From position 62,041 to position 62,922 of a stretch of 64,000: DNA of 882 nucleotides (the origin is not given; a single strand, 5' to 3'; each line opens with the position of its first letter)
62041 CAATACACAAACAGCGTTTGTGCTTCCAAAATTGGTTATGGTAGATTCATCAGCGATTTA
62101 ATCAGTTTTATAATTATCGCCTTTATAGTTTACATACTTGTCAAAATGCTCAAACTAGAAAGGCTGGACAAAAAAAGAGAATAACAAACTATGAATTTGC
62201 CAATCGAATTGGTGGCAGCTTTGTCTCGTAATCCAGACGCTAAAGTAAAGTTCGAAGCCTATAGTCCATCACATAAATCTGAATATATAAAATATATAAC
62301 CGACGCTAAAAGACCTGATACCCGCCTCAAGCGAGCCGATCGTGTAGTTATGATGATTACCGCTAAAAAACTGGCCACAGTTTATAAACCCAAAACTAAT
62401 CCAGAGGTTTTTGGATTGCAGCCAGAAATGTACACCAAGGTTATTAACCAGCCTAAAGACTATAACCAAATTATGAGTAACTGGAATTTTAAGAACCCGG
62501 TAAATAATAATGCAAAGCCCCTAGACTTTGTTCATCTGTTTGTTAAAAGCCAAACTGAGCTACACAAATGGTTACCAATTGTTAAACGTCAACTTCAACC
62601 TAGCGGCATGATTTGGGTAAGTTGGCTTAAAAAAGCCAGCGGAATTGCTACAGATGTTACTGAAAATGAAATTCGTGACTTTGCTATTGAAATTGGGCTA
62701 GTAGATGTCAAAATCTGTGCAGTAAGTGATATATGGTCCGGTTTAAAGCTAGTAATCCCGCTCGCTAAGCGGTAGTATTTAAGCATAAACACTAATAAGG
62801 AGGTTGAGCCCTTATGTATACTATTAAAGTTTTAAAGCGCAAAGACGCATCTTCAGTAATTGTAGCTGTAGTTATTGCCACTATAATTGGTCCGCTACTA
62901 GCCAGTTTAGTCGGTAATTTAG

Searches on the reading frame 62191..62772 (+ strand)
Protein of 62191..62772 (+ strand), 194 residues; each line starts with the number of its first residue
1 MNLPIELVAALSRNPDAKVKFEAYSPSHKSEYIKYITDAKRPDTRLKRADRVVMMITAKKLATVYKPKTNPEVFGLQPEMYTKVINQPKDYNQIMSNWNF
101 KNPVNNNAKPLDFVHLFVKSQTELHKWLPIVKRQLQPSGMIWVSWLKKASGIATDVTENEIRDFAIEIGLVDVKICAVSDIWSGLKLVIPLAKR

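Call 62: find_encoding_contigs(protein=window:62191-62772:+, flank=10000, max_places=3)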
Protein window:62191-62772:+ (194 aa): 3 contigs read that carry it; 1 place shown.
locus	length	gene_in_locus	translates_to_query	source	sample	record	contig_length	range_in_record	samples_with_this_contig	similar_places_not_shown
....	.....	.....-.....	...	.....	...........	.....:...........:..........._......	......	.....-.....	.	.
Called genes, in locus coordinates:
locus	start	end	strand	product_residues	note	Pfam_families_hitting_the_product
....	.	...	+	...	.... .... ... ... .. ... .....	-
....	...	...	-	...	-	-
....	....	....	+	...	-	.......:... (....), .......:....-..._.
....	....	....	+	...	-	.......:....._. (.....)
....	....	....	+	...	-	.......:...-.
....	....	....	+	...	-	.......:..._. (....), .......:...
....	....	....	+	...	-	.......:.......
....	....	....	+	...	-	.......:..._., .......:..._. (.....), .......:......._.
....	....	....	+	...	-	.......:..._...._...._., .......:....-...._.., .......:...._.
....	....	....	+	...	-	-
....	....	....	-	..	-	-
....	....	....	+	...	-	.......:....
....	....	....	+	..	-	-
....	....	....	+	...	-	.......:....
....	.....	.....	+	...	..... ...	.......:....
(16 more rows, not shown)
